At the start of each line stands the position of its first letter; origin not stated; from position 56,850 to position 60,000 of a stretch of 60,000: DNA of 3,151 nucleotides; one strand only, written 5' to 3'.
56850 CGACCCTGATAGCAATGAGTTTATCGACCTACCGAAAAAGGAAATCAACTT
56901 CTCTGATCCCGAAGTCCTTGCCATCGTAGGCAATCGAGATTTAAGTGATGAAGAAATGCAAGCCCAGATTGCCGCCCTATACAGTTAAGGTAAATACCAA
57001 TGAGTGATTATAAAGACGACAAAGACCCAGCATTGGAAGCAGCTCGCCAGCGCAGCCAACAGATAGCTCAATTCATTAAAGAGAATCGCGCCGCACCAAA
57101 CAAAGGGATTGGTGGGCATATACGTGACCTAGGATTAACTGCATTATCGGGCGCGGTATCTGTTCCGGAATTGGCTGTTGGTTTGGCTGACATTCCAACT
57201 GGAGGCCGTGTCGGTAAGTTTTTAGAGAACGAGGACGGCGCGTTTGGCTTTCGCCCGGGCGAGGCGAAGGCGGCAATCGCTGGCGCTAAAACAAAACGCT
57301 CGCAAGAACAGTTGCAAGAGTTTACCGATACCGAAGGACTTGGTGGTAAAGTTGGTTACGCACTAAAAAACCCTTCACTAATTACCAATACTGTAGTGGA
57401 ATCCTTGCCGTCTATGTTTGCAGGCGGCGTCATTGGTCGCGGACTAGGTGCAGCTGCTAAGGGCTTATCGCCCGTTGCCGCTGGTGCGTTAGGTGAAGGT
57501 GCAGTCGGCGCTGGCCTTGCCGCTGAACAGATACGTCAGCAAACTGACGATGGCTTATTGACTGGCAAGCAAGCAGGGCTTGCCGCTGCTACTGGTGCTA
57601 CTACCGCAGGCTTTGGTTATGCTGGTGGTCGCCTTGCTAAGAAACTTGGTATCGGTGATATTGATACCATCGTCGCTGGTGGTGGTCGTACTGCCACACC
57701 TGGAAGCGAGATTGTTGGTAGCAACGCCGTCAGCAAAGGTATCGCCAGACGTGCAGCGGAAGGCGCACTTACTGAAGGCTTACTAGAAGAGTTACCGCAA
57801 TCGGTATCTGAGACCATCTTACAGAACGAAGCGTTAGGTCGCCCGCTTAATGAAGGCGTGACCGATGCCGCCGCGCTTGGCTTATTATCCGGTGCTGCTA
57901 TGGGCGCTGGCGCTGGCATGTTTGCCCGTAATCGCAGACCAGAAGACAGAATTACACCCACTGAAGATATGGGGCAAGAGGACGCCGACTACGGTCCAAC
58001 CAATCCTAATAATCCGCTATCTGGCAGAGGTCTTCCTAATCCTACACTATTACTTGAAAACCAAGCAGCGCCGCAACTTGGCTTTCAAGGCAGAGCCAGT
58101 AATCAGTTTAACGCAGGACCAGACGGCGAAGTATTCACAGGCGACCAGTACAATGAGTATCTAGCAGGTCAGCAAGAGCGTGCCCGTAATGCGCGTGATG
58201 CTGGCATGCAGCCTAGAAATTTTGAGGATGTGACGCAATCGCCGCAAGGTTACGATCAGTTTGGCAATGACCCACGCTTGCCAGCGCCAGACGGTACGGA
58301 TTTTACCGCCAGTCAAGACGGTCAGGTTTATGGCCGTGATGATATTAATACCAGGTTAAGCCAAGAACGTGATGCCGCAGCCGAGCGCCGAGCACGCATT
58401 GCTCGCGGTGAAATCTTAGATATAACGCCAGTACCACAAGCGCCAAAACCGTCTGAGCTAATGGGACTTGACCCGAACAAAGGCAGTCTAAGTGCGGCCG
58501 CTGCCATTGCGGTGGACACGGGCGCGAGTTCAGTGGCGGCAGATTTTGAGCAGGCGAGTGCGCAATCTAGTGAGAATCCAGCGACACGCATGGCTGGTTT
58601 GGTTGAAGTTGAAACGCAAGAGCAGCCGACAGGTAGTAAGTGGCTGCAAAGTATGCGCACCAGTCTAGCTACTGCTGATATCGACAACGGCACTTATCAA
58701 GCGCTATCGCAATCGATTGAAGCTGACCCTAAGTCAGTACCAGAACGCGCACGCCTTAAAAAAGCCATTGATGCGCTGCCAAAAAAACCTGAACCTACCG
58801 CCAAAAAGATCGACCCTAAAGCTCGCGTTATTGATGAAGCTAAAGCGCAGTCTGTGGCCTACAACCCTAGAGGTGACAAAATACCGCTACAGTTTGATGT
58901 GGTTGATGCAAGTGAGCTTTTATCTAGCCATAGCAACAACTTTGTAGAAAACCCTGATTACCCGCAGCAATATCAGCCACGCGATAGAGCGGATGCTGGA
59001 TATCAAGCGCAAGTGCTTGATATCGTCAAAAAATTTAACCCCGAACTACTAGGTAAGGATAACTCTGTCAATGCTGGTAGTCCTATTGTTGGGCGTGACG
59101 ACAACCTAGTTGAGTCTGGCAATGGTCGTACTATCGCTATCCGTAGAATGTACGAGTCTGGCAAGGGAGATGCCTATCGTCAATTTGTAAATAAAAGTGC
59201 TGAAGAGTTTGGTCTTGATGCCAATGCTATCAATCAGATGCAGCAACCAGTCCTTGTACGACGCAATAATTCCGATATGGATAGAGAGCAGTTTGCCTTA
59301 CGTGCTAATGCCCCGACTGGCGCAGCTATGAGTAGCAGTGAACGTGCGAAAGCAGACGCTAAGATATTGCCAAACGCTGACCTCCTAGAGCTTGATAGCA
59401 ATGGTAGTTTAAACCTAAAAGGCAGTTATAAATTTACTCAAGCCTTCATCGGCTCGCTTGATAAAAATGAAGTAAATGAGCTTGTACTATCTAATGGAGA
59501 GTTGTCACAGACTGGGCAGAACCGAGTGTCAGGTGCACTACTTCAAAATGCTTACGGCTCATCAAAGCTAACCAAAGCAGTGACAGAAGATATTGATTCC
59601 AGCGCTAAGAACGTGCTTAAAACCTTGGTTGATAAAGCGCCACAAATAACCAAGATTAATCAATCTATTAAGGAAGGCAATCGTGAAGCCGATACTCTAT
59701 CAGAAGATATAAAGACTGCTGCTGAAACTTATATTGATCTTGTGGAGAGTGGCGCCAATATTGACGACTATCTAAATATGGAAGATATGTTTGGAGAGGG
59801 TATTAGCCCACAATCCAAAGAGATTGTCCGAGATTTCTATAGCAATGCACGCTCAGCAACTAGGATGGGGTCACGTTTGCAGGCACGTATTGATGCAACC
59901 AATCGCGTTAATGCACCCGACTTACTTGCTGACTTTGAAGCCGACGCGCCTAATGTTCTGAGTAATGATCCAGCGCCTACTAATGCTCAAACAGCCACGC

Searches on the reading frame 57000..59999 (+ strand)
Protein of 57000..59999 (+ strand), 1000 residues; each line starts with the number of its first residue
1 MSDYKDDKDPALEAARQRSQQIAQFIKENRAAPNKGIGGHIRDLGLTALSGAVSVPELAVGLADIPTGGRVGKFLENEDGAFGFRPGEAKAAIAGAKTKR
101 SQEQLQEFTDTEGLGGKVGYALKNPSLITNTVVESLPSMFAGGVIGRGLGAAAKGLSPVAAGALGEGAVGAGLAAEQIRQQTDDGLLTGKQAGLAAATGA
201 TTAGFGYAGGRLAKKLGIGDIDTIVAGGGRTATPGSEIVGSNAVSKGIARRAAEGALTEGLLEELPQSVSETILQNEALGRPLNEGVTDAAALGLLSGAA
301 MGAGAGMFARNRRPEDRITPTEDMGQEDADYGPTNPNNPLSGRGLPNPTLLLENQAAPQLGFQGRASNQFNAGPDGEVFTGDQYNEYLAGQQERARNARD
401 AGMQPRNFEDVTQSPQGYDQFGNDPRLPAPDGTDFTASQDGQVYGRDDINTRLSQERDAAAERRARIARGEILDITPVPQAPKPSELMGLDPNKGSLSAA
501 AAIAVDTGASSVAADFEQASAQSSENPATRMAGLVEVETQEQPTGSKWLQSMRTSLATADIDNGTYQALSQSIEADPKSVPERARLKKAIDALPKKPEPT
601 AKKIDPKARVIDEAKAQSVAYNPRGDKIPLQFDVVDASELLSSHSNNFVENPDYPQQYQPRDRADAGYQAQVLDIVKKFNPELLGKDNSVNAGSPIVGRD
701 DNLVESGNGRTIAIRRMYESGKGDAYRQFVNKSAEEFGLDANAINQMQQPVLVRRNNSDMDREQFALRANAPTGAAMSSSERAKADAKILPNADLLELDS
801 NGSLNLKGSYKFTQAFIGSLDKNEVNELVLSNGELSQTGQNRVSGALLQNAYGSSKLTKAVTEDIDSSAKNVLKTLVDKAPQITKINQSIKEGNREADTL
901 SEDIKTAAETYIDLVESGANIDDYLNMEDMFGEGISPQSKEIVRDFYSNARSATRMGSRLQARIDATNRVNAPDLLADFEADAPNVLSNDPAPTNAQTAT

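Call 60: search_protein_families(library=pfam, proteins=[window:57000-59999:+], max_evalue=0.01)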
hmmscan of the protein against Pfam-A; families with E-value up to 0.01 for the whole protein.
window:57000-59999:+ (1000 aa): 1 family
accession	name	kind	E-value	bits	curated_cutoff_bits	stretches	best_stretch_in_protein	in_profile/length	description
PF18763.7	ddrB-ParB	-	9.7e-33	113.3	27.6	1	624-756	2-120/121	ddrB-like ParB superfamily domain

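Call 61: search_protein_families(library=ncbifam, proteins=[window:57000-59999:+], max_evalue=0.01)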
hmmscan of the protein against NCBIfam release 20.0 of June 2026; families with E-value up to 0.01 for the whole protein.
window:57000-59999:+ (1000 aa): 0 families
